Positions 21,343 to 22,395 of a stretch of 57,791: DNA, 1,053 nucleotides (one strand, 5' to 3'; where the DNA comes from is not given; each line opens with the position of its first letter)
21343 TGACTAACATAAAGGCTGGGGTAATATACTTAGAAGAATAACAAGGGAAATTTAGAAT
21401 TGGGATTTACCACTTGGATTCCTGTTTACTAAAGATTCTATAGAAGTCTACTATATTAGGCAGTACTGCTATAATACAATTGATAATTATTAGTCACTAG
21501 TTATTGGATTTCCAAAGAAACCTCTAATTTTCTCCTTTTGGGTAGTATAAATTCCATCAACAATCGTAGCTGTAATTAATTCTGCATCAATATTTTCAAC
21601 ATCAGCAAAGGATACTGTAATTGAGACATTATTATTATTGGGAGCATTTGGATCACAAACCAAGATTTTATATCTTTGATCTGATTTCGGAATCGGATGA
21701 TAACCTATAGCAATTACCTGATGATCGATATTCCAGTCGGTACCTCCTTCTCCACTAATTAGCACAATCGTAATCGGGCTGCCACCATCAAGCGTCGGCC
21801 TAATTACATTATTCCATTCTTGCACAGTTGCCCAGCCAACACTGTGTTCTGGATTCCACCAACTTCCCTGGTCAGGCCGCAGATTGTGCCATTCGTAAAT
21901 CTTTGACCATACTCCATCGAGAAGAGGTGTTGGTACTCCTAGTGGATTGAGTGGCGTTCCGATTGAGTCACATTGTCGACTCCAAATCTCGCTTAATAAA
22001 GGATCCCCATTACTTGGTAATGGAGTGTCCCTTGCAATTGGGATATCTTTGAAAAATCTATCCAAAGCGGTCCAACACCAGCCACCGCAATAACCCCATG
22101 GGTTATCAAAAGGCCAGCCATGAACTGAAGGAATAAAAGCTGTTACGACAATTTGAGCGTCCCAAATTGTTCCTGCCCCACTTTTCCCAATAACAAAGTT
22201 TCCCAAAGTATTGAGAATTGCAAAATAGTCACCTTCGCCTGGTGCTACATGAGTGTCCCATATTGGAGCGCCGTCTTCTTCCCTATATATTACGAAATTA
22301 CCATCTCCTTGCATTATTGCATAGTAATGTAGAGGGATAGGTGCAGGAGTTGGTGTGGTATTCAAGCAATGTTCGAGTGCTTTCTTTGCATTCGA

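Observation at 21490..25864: AT-rich three-gene operon ending in a lectin / duplicated helical-hairpin / papain-like fusion protein: candidate undescribed toxin or bacteriocin-like system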

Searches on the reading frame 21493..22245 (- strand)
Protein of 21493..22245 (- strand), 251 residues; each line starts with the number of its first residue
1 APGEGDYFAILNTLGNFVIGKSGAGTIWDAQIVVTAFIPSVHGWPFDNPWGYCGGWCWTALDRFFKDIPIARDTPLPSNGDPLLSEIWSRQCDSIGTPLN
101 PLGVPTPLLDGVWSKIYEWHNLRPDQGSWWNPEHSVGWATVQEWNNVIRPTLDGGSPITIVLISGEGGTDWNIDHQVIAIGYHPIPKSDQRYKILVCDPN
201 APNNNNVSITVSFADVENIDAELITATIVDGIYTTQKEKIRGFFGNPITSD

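Call 18: search_protein_representatives(protein=window:21493-22245:-)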
Query: 251 residues. Proteins with E-value up to 0.001 (for the whole library): 441; up to 1e-10: 83; up to 1e-30: 1. The best 150 are listed.
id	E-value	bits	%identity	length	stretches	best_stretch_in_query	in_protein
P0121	5.0e-46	173.6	43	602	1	26-248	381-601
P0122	7.7e-29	117.2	41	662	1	33-246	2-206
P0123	7.0e-28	114.0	100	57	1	195-251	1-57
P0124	1.1e-25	106.8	45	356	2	50-211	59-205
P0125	3.9e-24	101.7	39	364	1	3-212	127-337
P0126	1.4e-20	90.0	37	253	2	49-233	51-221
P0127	3.1e-20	88.9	45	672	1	33-211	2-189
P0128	3.6e-20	88.7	44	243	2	40-209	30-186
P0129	6.0e-20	88.0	43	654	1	49-221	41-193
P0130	7.3e-20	87.7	48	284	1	35-189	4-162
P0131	9.2e-20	87.4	43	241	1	9-210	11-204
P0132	9.6e-20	87.3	43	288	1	33-213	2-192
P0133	1.2e-19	87.0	44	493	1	35-213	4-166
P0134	2.1e-19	86.2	40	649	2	37-217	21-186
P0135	3.5e-18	82.2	41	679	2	38-189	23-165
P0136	7.7e-18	81.1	38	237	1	34-214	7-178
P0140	3.1e-17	79.1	40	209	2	49-210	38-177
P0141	4.9e-17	78.4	41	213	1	33-211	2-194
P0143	7.3e-17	77.9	39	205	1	35-231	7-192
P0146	1.5e-16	76.9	40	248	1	49-208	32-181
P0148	1.6e-16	76.8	38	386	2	4-249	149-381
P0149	3.4e-16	75.7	35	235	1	46-234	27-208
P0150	6.4e-16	74.8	40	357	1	49-235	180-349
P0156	2.7e-15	72.7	40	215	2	44-219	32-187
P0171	2.4e-13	66.3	40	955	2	44-215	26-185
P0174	4.4e-13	65.4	39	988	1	36-242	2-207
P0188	1.0e-11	61.0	37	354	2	48-247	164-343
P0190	1.4e-11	60.5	34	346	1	42-248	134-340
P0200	8.8e-11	57.9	35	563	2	50-244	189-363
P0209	2.5e-10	56.4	36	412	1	50-205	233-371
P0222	6.9e-10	55.0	36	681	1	41-247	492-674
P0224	8.5e-10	54.7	35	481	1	36-207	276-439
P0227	1.2e-09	54.2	34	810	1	49-247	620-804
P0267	4.9e-08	48.9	33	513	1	48-248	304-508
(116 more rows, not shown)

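Call 19: search_protein_families(library=pfam, proteins=[P0121, P0122, P0124, P0125, P0126, P0127, P0129, P0133, P0171, P0174], max_evalue=0.01)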
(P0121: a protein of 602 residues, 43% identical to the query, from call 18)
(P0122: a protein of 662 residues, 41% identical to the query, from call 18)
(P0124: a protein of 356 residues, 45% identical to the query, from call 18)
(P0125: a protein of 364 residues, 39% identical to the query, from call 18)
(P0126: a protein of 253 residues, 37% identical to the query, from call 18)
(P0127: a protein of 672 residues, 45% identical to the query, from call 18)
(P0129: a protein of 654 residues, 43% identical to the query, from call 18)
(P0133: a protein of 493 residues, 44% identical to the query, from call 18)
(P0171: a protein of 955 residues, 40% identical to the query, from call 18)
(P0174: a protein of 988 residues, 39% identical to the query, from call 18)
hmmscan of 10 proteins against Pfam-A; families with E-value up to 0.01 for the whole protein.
P0121 (602 aa): 2 families
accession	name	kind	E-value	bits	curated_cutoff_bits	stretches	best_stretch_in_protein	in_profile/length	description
PF01453.30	B_lectin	-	1.6e-12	48.3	32.4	1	325-369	20-65/105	D-mannose binding lectin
PF24580.1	DUF7607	-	0.00096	19.7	27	0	49-109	33-92/110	Domain of unknown function (DUF7607)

P0122 (662 aa): 0 families

P0124 (356 aa): 0 families

P0125 (364 aa): 1 family
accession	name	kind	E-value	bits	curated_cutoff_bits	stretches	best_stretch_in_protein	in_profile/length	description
PF08955.15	BofC_C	-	1.1e-05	25.9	21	0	134-151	14-31/74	BofC C-terminal domain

P0126 (253 aa): 0 families

P0127 (672 aa): 0 families

P0129 (654 aa): 0 families

P0133 (493 aa): 0 families

P0171 (955 aa): 0 families

P0174 (988 aa): 0 families

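Call 21: find_homologous_proteins(query=window:21493-22152:-, max_evalue=0.001)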
Query seq(220 aa): 136 candidates shared short words with the query, none scored E <= 0.001.

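Call 29: search_solved_structures(query=A1, max_evalue=10, show_alignments=3)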
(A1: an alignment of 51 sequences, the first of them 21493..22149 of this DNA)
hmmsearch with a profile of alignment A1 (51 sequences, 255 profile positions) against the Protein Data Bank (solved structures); distinct sequences matched with E-value up to 10: 3.
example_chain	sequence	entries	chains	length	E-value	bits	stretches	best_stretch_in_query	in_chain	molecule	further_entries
8r76_A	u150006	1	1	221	1.2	11.3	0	40-74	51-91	Ficin 1b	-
4yyv_A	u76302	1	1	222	1.3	11.2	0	40-74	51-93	Ficin isoform C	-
4yyr_A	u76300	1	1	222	1.3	11.2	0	40-74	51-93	Ficin B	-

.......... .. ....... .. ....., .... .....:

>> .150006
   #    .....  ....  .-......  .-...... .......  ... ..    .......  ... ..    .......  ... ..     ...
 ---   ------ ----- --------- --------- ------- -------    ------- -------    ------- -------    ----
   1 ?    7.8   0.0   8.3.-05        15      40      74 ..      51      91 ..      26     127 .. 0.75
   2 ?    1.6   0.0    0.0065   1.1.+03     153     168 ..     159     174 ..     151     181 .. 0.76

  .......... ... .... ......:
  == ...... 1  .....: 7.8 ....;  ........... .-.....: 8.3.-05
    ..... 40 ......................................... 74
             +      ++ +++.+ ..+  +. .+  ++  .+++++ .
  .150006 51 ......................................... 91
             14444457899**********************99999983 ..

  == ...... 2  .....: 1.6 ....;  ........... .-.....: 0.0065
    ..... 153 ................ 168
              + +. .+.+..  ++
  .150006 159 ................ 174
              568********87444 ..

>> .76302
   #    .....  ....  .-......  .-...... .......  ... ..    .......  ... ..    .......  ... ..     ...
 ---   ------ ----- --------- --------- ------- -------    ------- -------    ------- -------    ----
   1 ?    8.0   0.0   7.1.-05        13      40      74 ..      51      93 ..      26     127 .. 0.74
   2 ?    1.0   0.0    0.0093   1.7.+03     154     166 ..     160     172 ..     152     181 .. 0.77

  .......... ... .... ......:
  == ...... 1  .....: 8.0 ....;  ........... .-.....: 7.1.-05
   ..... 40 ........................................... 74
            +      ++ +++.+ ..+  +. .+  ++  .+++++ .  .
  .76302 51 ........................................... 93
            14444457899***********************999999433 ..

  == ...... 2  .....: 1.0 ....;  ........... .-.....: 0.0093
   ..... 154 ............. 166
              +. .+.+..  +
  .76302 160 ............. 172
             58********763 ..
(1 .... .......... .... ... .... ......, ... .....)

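Call 30: find_encoding_contigs(protein=P0121, flank=10000)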
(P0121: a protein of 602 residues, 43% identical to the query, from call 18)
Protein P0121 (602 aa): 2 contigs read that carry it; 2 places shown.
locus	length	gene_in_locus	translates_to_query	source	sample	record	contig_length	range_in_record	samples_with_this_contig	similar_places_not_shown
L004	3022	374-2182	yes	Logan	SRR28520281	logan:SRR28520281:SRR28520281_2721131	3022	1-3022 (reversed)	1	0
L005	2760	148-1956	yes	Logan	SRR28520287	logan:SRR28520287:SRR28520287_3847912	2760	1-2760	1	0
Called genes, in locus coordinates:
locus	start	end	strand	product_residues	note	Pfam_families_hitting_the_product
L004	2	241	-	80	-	?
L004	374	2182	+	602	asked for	PF01453:B_lectin (faint)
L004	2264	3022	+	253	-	?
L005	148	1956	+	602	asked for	PF01453:B_lectin (faint)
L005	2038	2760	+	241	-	?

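Call 36: predict_structure(alignment_id=A1)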
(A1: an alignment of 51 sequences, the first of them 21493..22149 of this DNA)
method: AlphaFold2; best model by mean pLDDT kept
length: 219 residues; sequences in the alignment: 51
mean_pLDDT: 92.1   pTM: 0.88
mean pLDDT of the five models: 92.1, 91.6, 90.7, 90.2, 90.0
residues with pLDDT >= 90: 182; 70-90: 22; 50-70: 15; < 50: 0
segments of 3 or more residues with pLDDT < 50: none
pLDDT, mean of each block of 10 residues (from residue 1): 98 95 97 98 97 95 73 66 92 91 95 97 98 86 97 92 97 97 93 92 95 85
secondary structure, 60 per line:
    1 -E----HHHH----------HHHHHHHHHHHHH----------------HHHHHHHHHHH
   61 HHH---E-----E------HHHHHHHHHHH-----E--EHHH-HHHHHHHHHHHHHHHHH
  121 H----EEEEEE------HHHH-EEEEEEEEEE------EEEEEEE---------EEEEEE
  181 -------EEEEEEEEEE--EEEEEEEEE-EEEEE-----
elements in order: H7-10 H21-33 H50-63 H80-90 H104-121 E126-131 H138-141 E143-152 E159-165 E175-180 E188-197 E200-208 E210-214

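Call 38: fold_search(model_id=the predicted structure, library=pdb)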
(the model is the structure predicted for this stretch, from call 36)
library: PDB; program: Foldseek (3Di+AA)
matches with E <= 10: 591; with E <= 0.001: 0
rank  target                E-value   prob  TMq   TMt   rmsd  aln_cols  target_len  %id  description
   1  9jdd_A                1.1e-02  0.89  0.29  0.32   8.8       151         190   14  Crystal structure of the type VI secretion system effector-immunity complex BtaeB CTD-BtaiB from Bacteroides fragilis (released 2025-09-03)
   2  9ph4_F                1.3e-01  0.15  0.17  0.15   9.6       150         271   11  Cryo-EM structure of COP9 signalosome in complex with CSN5i-1a (released 2025-12-03)
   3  9e77_F                1.6e-01  0.14  0.17  0.15   9.6       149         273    9  Cryo-EM structure of CSN-N8 in complex with CSN5i-3 (released 2025-12-03)
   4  1aq3_A                2.2e-01  0.11  0.14  0.20  12.2       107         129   14  BACTERIOPHAGE MS2 CAPSID PROTEIN/RNA COMPLEX (released 1997-12-24)
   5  1aq4_A                2.3e-01  0.10  0.14  0.20  12.2       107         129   13  STRUCTURE OF A MS2 COAT PROTEIN MUTANT IN COMPLEX WITH AN RNA OPERATOR (released 1997-12-24)
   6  2ms2_A                2.7e-01  0.11  0.15  0.22  11.8       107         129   13  THE REFINED STRUCTURE OF BACTERIOPHAGE MS2 AT 2.8 ANGSTROMS RESOLUTION (released 1995-01-26)
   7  4zor_E                3.1e-01  0.09  0.15  0.21  11.7       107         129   14  The structure of the S37P MS2 viral capsid assembly. (released 2016-09-07)
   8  6ymh_AAA              3.1e-01  0.07  0.12  0.16  16.5       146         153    8  X-ray structure of the K72I, Y129F, R133L, H199A quadruple mutant of PNP-oxidase from E. coli in complex with PLP (released 2021-04-28)
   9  2bq5_A                3.3e-01  0.08  0.14  0.19  10.3       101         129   13  MS2 (N87AE89K mutant) - RNA hairpin complex (released 2006-03-22)
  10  1gav_0                3.7e-01  0.16  0.17  0.25  10.1       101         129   15  BACTERIOPHAGE GA PROTEIN CAPSID (released 1997-09-04)
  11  9qo6_F                4.1e-01  0.09  0.17  0.15   9.7       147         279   10  9-subunit COP9 signalosome complex (released 2026-02-04)
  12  6rrt_A                4.1e-01  0.08  0.14  0.20  10.8       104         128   14  T=4 MS2 Virus-like-particle (released 2020-07-08)
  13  6yf9_AA               4.4e-01  0.44  0.24  0.35  10.1       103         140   12  Virus-like particle of bacteriophage AVE002 (released 2020-09-02)
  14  4qft                  4.4e-01  0.10  0.19  0.22   9.2       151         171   10  Structure of COP9 signalosome complex subunit 6 (released 2014-09-03)
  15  4v8p_BP               4.4e-01  0.09  0.14  0.17   9.4       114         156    9  T.thermophila 60S ribosomal subunit in complex with initiation factor 6. (released 2014-07-09)
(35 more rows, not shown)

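Call 43: fold_search(model_id=the predicted structure, library=viral)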
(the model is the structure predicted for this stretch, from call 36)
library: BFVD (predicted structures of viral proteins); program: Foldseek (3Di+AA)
matches with E <= 10: 732; with E <= 0.001: 0
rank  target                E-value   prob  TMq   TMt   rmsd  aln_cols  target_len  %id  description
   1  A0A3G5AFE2            1.1e-01  0.51  0.25  0.25   5.2       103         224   16  Cupin [Solivirus sp.]
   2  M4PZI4                1.4e-01  0.20  0.15  0.16   9.4       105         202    8  (no name in the UniProt tables at hand)
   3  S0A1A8                1.6e-01  0.21  0.15  0.19   7.4       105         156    8  (no name in the UniProt tables at hand)
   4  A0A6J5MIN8            2.1e-01  0.10  0.20  0.21  15.7       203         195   11  Uncharacterized protein [uncultured Caudovirales phage]
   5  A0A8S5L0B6            2.7e-01  0.57  0.24  0.39   9.7        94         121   11  Coat protein [ssRNA phage SRR5208570_3]
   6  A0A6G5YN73            2.9e-01  0.21  0.18  0.30   5.7       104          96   13  (no name in the UniProt tables at hand)
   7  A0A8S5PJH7            3.9e-01  0.63  0.18  0.38   3.9        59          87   10  Uncharacterized protein [Siphoviridae sp. ctUGQ45]
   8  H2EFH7                4.1e-01  0.07  0.10  0.21  15.6        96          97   14  Uncharacterized protein [Moumouvirus sp. 'Monve']
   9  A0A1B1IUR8            4.6e-01  0.08  0.10  0.13  11.5        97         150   10  (no name in the UniProt tables at hand)
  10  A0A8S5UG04            4.9e-01  0.10  0.11  0.20  11.0        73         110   11  Uncharacterized protein [Podoviridae sp. ctnuR9]
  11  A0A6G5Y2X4            4.9e-01  0.04  0.14  0.05  19.6       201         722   13  (no name in the UniProt tables at hand)
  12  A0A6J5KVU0            5.5e-01  0.08  0.09  0.12  11.3        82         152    8  Uncharacterized protein [uncultured Caudovirales phage]
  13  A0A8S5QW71            5.5e-01  0.07  0.12  0.06  12.8       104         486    7  Uncharacterized protein [Siphoviridae sp. ctzSN25]
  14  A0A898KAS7            5.8e-01  0.09  0.15  0.29   8.2        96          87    9  Uncharacterized protein [Aeromonas phage vB_AsM_ZHF]
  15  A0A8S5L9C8            5.8e-01  0.06  0.10  0.12  15.3       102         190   11  Outer membrane protein [Myoviridae sp. ctPuP5]
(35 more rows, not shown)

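Call 49: search_protein_families(library=pfam, alignment_id=A1, max_evalue=1)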
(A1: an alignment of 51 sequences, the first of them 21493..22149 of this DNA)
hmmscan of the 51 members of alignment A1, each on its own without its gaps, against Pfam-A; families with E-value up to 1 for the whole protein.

A. member 1, window:21493-22149:- (219 aa): 0 families

B. families by the number of members that match (of 51 scanned): 15 families
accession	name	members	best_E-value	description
PF13529.12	Peptidase_C39_2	17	8.4e-05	Peptidase_C39 like family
PF22843.2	CATSPERE_NTD2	3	0.013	CATSPERE second N-terminal domain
PF14399.12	BtrH_N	2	0.0031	Butirosin biosynthesis protein H, N-terminal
PF08570.15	DUF1761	1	0.021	Protein of unknown function (DUF1761)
PF20022.4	VMAP-M19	1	0.043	vWA-MoxR associated protein middle region 19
PF14466.11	PLCC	1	0.079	PLAT/LH2 and C2-like Ca2+-binding lipoprotein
PF13656.11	RNA_pol_L_2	1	0.079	RNA polymerase Rpb3/Rpb11 dimerisation domain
PF09962.14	DUF2196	1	0.089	Uncharacterized conserved protein (DUF2196)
PF19545.4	DUF6069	1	0.098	Family of unknown function (DUF6069)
PF07906.18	Toxin_15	1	0.15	ShET2 enterotoxin, N-terminal region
PF05593.20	RHS_repeat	1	0.16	RHS Repeat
PF13402.12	Peptidase_M60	1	0.2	Peptidase M60, enhancin and enhancin-like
PF05724.17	TPMT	1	0.2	Thiopurine S-methyltransferase (TPMT)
PF12690.13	BsuPI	1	0.2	Intracellular proteinase inhibitor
PF16227.11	DUF4886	1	0.22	Domain of unknown function (DUF4886)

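Call 50: search_protein_families(library=ncbifam, alignment_id=A1, max_evalue=1)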
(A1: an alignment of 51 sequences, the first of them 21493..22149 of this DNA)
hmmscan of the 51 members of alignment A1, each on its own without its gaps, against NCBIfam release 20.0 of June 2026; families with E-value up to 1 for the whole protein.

A. member 1, window:21493-22149:- (219 aa): 0 families

B. families by the number of members that match (of 51 scanned): 8 families
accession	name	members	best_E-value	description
NF045837.1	Mplas_Cys_pep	7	0.00018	putative cysteine peptidase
NF002498.0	PRK01827.1-4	1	0.0028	thymidylate synthase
NF011224.0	PRK14631.1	1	0.023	ribosome maturation factor RimP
NF002368.0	PRK01346.1-5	1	0.029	enhanced intracellular survival protein Eis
NF007436.0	PRK09982.1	1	0.032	universal stress protein UspD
NF040633.1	FadD32_Coryne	1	0.034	FadD32-like long-chain-fatty-acid--AMP ligase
TIGR01436.1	glu_cys_lig_pln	1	0.17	glutamate--cysteine ligase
TIGR03716.1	R_switched_YkoY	1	0.2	integral membrane protein, YkoY family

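Call 51: search_protein_families(library=padloc, proteins=[P0122, P0127, P0171, P0174, P0126], max_evalue=0.1)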
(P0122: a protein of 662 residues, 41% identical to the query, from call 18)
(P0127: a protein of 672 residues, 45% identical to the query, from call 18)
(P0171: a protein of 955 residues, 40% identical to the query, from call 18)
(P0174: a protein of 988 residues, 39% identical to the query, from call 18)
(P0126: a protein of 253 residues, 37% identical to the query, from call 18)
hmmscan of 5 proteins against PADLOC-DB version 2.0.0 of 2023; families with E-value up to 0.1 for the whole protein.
P0122 (662 aa): 0 families

P0127 (672 aa): 0 families

P0171 (955 aa): 0 families

P0174 (988 aa): 0 families

P0126 (253 aa): 0 families

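Call 52: search_protein_families(library=phrogs, proteins=[P0122, P0127], max_evalue=0.01)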
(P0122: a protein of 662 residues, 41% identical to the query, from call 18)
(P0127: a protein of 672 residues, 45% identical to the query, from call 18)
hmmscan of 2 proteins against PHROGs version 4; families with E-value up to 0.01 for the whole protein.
P0122 (662 aa): 0 families

P0127 (672 aa): 0 families

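Call 63: find_related_loci(query=A3, collection=genome_contigs, flank=6000)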
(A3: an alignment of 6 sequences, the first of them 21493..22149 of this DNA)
Query A3 (219 aa) in genome_contigs; peptide patterns used: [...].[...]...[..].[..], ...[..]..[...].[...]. (x = any residue, [..] = any of these).
38 stretches matched a pattern; 11 encode a relative of the query (tblastn E <= 1e-3); 11 distinct loci.
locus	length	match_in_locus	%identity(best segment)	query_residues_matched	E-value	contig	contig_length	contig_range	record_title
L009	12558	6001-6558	33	3-178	1e-26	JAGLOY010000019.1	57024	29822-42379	MAG: Candidatus Aegiribacteria sp. isolate RS_7_6 ROV157_7.bin.6.fa_19, whole genome shotgun sequence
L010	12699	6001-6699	30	3-219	7e-26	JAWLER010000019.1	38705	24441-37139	MAG: Anaerolineales bacterium isolate 20BLK6-1.bin.76 NODE_801_length_38705_cov_8.563021, whole genome shotgun sequence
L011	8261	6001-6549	36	3-213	3e-25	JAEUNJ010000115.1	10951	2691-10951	MAG: Rhodocyclaceae bacterium isolate new MAG-170 k141_801509, whole genome shotgun sequence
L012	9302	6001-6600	30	3-212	2e-23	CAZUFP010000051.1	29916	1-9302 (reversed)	MAG TPA_asm: uncultured Gemmatimonadaceae bacterium isolate binchicken_co150_211 genome assembly, contig: NODE_3242_leng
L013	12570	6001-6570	33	3-178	6e-23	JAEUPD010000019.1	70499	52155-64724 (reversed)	MAG: Rubrivivax sp. isolate new MAG-216 k141_1692107, whole genome shotgun sequence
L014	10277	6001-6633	28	1-208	2e-22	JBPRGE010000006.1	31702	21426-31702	MAG: Candidatus Longimicrobiales bacterium M2_2A_002 megahit_14013, whole genome shotgun sequence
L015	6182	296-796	34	5-170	1e-20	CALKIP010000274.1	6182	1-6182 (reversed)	MAG TPA_asm: uncultured bacterium isolate SRR6713625_bin.14_CONCOCT_v1.1_MAG genome assembly, contig: ERZ794971.7483, wh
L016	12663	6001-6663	33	1-211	4e-30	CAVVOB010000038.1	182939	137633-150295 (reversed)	MAG: Nitrospirota bacterium isolate MFD05942.bin.2.44 genome assembly, contig: contig_96073, whole genome shotgun sequen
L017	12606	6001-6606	27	2-185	2e-13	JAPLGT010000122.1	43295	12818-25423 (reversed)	MAG: Chloroflexota bacterium isolate LacPavin_0818_WC45_MAG_50_14 LacPavin_0818_WC45_scaffold_724413, whole genome shotg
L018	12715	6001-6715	38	2-216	2e-10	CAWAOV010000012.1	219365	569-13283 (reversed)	MAG: uncultured Chloroflexia bacterium isolate MFD03804.bin.2.113 genome assembly, contig: contig_44175, whole genome sh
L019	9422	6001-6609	31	2-178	2e-21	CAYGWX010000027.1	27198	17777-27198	MAG TPA_asm: uncultured bacterium isolate ERP119294_co1_425 genome assembly, contig: NODE_2020_length_27198_cov_24.99207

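Call 80: search_protein_families(library=pfam, proteins=[P0126, P0128, P0131, P0136, P0140, P0141, P0143, P0146, P0149, P0156], max_evalue=1)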
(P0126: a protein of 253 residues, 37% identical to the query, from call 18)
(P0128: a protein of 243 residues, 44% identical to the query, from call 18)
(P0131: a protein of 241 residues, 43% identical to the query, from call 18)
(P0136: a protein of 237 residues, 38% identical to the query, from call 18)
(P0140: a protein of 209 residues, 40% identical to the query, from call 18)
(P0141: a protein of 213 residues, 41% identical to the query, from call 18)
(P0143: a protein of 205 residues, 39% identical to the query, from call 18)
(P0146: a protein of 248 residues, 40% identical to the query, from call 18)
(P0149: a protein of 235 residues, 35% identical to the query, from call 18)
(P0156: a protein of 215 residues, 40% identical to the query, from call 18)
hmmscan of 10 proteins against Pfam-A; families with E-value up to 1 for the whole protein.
P0126 (253 aa): 2 families
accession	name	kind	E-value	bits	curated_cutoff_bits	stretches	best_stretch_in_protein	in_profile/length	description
PF05724.17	TPMT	-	0.2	11.7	26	1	133-196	30-93/218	Thiopurine S-methyltransferase (TPMT)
PF13402.12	Peptidase_M60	-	0.2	11.6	25.8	1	102-134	112-145/275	Peptidase M60, enhancin and enhancin-like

P0128 (243 aa): 0 families

P0131 (241 aa): 0 families

P0136 (237 aa): 0 families

P0140 (209 aa): 0 families

P0141 (213 aa): 0 families

P0143 (205 aa): 1 family
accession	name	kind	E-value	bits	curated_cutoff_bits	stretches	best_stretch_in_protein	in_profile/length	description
PF13529.12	Peptidase_C39_2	-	0.0011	19.9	24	1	99-159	82-142/143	Peptidase_C39 like family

P0146 (248 aa): 0 families

P0149 (235 aa): 2 families
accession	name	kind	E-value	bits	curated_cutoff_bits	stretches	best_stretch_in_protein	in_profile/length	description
PF14466.11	PLCC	-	0.079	13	24.2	1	160-218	83-134/153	PLAT/LH2 and C2-like Ca2+-binding lipoprotein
PF13529.12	Peptidase_C39_2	-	0.13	13.3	24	1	91-175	57-143/143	Peptidase_C39 like family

P0156 (215 aa): 2 families
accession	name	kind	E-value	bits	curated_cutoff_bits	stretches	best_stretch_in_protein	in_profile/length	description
PF13529.12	Peptidase_C39_2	-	0.0052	17.8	24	1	110-170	83-143/143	Peptidase_C39 like family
PF05593.20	RHS_repeat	-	0.16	12.9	22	1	156-173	11-28/38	RHS Repeat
